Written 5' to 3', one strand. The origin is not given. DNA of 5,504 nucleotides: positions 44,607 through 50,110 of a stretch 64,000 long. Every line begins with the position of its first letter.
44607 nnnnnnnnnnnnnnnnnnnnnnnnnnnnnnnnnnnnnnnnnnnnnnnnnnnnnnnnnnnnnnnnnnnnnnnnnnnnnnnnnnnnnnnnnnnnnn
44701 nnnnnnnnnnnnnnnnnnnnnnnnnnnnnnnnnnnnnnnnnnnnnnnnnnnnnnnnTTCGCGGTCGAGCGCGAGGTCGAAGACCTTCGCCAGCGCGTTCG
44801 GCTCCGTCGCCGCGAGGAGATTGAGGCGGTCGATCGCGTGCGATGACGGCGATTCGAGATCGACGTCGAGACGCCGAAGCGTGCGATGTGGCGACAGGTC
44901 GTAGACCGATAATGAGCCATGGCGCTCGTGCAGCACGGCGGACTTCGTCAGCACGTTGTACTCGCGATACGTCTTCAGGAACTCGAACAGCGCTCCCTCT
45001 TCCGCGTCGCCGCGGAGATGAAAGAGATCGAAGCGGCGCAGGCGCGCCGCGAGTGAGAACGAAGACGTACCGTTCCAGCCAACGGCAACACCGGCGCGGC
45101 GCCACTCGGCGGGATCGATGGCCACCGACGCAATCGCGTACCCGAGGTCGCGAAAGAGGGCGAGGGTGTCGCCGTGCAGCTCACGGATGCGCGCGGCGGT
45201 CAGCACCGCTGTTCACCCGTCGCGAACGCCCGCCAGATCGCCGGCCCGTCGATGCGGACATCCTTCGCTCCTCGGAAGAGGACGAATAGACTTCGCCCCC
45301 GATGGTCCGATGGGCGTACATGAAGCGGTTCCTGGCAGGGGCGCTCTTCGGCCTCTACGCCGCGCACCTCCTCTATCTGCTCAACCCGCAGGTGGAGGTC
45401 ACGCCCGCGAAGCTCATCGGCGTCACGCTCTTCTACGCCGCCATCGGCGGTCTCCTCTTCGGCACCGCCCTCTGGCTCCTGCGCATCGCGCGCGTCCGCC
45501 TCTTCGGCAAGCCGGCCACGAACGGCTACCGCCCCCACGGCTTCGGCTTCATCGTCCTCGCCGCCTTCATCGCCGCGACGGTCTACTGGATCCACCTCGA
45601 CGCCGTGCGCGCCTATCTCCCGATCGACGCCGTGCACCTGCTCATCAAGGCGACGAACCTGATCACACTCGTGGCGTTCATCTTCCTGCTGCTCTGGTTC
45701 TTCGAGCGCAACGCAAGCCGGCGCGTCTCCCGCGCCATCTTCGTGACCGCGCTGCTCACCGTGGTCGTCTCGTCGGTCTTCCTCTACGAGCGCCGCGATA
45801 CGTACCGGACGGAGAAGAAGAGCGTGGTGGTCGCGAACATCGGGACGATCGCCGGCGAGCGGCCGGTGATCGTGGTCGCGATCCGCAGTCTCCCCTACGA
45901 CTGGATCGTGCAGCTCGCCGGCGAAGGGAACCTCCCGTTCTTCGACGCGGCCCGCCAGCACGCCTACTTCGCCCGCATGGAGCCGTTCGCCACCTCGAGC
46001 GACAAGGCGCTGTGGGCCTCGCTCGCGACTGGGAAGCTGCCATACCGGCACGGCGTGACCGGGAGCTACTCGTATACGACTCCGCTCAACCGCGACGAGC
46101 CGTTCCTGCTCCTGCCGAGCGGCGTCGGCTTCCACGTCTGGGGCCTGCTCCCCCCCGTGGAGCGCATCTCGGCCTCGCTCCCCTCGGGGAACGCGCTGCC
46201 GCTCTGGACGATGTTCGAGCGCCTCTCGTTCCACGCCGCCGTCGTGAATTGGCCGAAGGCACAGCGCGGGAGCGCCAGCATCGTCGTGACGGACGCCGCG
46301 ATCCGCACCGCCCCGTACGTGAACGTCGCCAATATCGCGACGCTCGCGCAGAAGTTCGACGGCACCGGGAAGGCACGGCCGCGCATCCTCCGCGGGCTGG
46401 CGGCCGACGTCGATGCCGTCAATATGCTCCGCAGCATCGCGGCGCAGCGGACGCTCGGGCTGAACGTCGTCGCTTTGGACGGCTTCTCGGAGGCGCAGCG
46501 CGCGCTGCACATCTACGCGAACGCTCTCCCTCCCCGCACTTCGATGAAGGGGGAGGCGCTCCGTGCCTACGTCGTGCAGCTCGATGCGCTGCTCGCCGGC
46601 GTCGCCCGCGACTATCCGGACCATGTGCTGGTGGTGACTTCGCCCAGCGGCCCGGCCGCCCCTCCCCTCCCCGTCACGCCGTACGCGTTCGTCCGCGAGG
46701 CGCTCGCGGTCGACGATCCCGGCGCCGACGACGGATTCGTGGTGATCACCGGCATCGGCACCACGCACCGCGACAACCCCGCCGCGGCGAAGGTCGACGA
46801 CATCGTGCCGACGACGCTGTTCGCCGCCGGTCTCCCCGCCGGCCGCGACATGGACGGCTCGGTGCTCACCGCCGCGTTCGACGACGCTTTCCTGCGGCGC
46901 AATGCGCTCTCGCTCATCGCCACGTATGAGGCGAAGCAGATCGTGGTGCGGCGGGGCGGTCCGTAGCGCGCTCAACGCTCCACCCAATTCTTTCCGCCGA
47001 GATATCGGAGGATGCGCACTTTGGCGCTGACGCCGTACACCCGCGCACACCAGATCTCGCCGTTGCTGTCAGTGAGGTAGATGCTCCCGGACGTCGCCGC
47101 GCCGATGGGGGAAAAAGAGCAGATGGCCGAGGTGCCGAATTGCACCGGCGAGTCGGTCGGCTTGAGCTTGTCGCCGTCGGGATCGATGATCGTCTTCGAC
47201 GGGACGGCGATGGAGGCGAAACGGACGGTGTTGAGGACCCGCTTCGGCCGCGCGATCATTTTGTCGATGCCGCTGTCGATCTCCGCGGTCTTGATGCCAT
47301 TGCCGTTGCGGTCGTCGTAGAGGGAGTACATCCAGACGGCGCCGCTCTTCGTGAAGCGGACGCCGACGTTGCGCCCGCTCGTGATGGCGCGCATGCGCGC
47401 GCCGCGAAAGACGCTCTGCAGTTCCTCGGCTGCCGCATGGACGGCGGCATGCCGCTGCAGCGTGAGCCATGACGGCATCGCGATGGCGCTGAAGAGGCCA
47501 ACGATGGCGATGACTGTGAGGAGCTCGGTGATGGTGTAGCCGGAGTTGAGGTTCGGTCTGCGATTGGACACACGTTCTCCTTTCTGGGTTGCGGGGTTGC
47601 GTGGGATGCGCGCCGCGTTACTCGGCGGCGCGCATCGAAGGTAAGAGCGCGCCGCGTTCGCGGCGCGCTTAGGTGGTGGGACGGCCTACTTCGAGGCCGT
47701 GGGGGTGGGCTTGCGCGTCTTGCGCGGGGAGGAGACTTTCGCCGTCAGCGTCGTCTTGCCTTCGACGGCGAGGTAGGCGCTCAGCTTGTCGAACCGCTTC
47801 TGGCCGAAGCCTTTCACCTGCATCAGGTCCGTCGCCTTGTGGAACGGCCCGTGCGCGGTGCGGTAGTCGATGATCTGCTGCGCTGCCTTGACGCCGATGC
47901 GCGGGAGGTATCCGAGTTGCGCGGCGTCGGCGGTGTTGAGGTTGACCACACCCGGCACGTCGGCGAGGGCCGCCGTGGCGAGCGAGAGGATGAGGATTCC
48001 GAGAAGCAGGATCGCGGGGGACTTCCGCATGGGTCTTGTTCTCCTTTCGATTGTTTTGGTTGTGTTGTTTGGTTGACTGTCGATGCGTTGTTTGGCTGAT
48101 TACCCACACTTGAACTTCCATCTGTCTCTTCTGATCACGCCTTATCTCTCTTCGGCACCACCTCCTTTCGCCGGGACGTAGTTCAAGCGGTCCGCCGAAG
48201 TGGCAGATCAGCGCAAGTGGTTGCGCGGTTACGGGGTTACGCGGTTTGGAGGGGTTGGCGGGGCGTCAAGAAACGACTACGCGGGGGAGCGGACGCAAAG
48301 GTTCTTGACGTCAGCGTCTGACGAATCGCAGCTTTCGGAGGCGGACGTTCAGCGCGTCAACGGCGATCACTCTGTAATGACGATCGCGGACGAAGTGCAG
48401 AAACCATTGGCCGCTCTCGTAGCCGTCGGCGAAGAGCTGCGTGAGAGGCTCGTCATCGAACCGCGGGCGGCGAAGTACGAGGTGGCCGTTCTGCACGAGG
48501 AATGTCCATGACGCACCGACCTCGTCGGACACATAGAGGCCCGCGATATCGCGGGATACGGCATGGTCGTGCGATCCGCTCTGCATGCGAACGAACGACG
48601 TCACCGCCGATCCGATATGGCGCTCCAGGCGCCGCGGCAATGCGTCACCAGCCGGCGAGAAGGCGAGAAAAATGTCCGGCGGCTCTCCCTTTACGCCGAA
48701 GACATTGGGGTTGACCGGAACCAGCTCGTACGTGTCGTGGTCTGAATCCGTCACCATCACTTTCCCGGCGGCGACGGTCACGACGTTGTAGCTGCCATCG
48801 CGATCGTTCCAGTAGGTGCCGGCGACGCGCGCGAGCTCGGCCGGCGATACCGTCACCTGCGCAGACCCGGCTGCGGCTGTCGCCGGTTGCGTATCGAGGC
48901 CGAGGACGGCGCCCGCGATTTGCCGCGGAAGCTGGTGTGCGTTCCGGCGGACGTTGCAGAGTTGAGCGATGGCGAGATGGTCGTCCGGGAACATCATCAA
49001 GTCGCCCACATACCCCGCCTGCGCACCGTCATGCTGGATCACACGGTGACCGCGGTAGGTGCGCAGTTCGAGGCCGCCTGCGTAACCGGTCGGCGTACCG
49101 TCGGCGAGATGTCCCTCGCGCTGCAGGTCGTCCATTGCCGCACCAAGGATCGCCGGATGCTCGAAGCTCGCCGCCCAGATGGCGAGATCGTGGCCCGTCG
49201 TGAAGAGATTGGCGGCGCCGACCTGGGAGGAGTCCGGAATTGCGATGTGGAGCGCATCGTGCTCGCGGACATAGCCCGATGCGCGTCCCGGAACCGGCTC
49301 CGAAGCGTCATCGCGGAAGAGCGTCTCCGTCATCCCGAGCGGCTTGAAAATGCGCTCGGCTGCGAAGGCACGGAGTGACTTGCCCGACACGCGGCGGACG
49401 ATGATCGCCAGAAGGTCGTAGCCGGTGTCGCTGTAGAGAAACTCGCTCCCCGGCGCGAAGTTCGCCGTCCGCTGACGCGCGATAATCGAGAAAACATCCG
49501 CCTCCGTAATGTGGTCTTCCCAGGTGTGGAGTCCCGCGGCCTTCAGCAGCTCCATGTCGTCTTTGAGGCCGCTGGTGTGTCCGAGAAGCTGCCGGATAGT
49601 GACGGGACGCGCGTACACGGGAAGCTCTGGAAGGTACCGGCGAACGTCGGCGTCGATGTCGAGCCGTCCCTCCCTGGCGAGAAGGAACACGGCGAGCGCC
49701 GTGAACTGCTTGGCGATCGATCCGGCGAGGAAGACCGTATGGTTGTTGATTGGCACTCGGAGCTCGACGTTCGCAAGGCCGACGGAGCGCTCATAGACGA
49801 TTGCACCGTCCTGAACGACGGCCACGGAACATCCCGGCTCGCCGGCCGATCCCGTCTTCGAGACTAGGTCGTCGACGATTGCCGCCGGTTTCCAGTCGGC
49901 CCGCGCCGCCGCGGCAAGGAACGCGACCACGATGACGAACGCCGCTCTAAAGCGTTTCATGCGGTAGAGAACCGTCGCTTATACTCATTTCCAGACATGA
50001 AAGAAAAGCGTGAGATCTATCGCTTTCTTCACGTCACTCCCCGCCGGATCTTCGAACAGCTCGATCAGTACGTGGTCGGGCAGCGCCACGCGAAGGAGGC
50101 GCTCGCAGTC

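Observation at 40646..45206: Orphan PglX/MmeI-like N6-adenine methyltransferase overlapping a compact SNF2 helicase: candidate minimal defense/restriction module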

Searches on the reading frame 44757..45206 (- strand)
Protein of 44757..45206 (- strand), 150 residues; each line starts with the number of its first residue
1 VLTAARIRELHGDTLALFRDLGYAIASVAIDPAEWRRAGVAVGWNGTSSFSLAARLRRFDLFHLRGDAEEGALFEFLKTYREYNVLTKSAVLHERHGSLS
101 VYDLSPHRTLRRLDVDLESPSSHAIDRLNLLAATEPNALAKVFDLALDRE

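Call 53: predict_structure(alignment_id=A2)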
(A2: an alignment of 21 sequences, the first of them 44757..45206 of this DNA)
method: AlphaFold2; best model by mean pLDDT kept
length: 150 residues; sequences in the alignment: 21
mean_pLDDT: 92.4   pTM: 0.89
mean pLDDT of the five models: 92.4, 92.3, 92.0, 91.9, 91.9
residues with pLDDT >= 90: 120; 70-90: 28; 50-70: 1; < 50: 1
segments of 3 or more residues with pLDDT < 50: none
pLDDT, mean of each block of 10 residues (from residue 1): 94 94 94 93 87 94 94 96 92 95 93 95 94 88 81
secondary structure, 60 per line:
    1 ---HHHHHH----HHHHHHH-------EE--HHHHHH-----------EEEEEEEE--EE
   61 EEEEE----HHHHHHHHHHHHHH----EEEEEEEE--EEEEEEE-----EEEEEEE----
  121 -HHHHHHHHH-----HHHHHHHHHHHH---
elements in order: H4-9 H14-20 H32-37 E49-56 E59-65 H70-83 E88-95 E98-104 E110-116 H122-130 H136-147

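Call 69: search_solved_structures(query=A2, max_evalue=10, show_alignments=2)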
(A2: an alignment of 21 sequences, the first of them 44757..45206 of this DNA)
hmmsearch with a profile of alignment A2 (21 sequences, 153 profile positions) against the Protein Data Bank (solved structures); distinct sequences matched with E-value up to 10: 0.

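Call 71: fold_search(model_id=the predicted structure, library=pdb)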
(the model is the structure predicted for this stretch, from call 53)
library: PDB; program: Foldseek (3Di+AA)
matches with E <= 10: 1032; with E <= 0.001: 0
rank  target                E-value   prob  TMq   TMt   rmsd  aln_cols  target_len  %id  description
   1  8hp0_A                7.4e-03  0.35  0.24  0.14  16.5       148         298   12  Crystal structure of meso-diaminopimelate dehydrogenase from Prevotella timonensis (released 2023-12-13)
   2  9ksn_A                2.8e-02  0.16  0.20  0.12  15.3       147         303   11  Crystal structure of meso-diaminopimelate dehydrogenase from Bacillus thermozeamaize mutant M9 complexed with NADP+ (released 2025-05-21)
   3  9ksn_C                3.0e-02  0.38  0.25  0.15  14.1       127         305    8  Crystal structure of meso-diaminopimelate dehydrogenase from Bacillus thermozeamaize mutant M9 complexed with NADP+ (released 2025-05-21)
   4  9ksn_B                3.3e-02  0.16  0.20  0.12  15.3       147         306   11  Crystal structure of meso-diaminopimelate dehydrogenase from Bacillus thermozeamaize mutant M9 complexed with NADP+ (released 2025-05-21)
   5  3wb9_A                7.6e-02  0.10  0.19  0.12  16.4       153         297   12  Crystal Structures of meso-diaminopimelate dehydrogenase from Symbiobacterium thermophilum (released 2014-03-26)
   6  6yj4_S                8.6e-02  0.23  0.21  0.31  10.0        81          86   22  Structure of Yarrowia lipolytica complex I at 2.7 A (released 2020-08-12)
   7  3bio_A                9.1e-02  0.16  0.24  0.15  15.5       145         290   10  Crystal structure of oxidoreductase (Gfo/Idh/MocA family member) from Porphyromonas gingivalis W83 (released 2007-12-25)
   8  3bio_B                1.3e-01  0.14  0.24  0.15  15.1       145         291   10  Crystal structure of oxidoreductase (Gfo/Idh/MocA family member) from Porphyromonas gingivalis W83 (released 2007-12-25)
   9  2zvf_F                1.4e-01  0.23  0.26  0.24  17.2       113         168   12  Crystal structure of Archaeoglobus fulgidus alanyl-tRNA synthetase C-terminal dimerization domain (released 2009-06-30)
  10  8zmx_B                1.4e-01  0.10  0.20  0.12  14.5       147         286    6  Crystal Structures of meso-diaminopimelate dehydrogenase from Bacillus thermozeamaize (released 2024-11-13)
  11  8i78_A                1.5e-01  0.14  0.23  0.14  15.2       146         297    9  Meso-Diaminopimelate dehydrogenase (released 2024-02-07)
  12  7mqa_SM               1.5e-01  0.11  0.15  0.10  10.1        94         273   13  Cryo-EM structure of the human SSU processome, state post-A1 (released 2021-09-22)
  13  5t76                  1.6e-01  0.84  0.27  0.20   2.3        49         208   20  A fragment of a human tRNA synthetase (released 2016-11-30)
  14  5kew_E                1.6e-01  0.35  0.26  0.39   9.8       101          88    7  Vibrio parahaemolyticus VtrA/VtrC complex bound to the bile salt taurodeoxycholate (released 2016-07-20)
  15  3jz3_A                1.6e-01  0.11  0.18  0.18  14.3       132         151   14  Structure of the cytoplasmic segment of histidine kinase QseC (released 2010-07-21)
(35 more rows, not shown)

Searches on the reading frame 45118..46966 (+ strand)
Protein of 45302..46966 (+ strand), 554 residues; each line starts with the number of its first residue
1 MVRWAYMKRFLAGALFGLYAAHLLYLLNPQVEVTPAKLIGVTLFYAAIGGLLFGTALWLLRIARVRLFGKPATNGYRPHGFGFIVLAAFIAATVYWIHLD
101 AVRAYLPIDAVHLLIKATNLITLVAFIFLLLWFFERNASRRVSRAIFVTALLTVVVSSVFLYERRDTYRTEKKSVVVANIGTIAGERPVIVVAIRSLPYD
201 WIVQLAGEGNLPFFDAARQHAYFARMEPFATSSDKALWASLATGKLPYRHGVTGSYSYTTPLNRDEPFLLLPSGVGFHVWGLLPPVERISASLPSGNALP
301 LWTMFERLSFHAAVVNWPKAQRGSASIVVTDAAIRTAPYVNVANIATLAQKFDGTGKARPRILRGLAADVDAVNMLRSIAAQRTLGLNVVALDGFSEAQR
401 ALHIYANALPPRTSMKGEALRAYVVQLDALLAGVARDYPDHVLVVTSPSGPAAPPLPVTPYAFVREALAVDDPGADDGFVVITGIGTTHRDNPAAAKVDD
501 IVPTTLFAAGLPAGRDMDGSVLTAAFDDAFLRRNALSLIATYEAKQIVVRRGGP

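Call 8: search_protein_families(library=pfam, proteins=[window:45302-46966:+], max_evalue=0.001)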
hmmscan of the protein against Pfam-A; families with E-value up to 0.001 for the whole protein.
window:45302-46966:+ (554 aa): 1 family
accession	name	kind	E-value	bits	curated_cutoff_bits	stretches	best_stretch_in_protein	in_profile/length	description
PF01663.27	Phosphodiest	-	6.4e-06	26.4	23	1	189-322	1-114/342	Type I phosphodiesterase / nucleotide pyrophosphatase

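Call 10: search_protein_families(library=padloc, proteins=[window:45302-46966:+, window:45118-46929:+], max_evalue=0.01)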
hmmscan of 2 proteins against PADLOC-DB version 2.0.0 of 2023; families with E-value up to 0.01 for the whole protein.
window:45302-46966:+ (554 aa): 0 families

window:45118-46929:+ (603 aa): 0 families

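Call 64: find_related_loci(query=A4, collection=metagenome_contigs, flank=8000)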
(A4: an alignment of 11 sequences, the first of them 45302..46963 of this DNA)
Query A4 (554 aa) in metagenome_contigs; peptide patterns used: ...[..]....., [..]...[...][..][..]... (x = any residue, [..] = any of these).
166 stretches matched a pattern; 145 encode a relative of the query (tblastn E <= 1e-3); the best 80 are kept; 80 distinct loci.
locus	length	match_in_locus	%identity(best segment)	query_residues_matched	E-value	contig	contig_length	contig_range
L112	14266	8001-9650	88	1-553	0e+0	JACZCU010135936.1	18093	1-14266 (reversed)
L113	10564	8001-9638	66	3-553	0e+0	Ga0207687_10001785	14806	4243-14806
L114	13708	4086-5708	65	2-551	0e+0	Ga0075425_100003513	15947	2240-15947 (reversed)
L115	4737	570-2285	58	1-553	0e+0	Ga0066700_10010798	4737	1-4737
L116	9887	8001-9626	60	2-553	0e+0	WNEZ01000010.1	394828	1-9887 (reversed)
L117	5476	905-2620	60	2-553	0e+0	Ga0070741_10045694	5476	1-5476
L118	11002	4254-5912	60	2-553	0e+0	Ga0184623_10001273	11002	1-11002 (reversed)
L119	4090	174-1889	58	1-553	0e+0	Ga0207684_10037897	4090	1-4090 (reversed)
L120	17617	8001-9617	61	3-553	0e+0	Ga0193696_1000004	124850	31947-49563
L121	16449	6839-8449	60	3-553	0e+0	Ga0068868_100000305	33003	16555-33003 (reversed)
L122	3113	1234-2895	61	2-553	0e+0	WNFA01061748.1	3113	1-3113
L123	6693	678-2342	61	2-553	0e+0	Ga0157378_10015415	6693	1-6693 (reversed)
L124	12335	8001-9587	61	2-553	0e+0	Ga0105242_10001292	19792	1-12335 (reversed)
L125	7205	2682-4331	61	2-546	0e+0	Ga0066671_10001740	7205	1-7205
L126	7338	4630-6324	58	2-549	0e+0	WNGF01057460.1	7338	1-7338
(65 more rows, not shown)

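Call 90: search_solved_structures(query=A4, max_evalue=1)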
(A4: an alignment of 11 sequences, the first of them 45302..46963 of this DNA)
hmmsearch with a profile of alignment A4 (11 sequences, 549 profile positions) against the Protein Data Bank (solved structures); distinct sequences matched with E-value up to 1: 0.

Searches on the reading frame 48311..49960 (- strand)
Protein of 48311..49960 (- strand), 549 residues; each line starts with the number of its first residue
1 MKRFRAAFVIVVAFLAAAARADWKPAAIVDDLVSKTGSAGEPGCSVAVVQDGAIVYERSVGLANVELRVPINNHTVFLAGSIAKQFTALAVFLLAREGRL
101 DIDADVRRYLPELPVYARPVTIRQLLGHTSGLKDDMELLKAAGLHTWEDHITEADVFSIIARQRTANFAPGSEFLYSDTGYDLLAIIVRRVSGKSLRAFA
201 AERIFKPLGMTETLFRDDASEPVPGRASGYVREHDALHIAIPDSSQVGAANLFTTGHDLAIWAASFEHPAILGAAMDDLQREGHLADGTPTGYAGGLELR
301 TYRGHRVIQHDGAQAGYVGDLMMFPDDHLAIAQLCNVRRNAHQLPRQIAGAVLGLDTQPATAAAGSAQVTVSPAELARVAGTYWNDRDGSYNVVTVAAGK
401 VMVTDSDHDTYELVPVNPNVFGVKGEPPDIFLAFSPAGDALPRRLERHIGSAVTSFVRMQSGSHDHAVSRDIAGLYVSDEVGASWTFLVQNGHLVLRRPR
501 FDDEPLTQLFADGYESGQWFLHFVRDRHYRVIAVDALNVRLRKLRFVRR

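Call 10: search_protein_families(library=padloc, proteins=[window:48311-49960:-], max_evalue=0.01)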
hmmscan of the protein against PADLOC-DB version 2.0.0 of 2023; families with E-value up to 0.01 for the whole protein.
window:48311-49960:- (549 aa): 0 families

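Call 78: search_protein_families(library=pfam, proteins=[window:48314-49960:-], max_evalue=0.0001)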
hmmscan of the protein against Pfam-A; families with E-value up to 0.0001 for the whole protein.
window:48314-49960:- (549 aa): 1 family
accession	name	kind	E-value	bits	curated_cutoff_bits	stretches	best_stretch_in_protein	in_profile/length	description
PF00144.29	Beta-lactamase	-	1.9e-60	205.2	27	1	37-340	9-313/329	Beta-lactamase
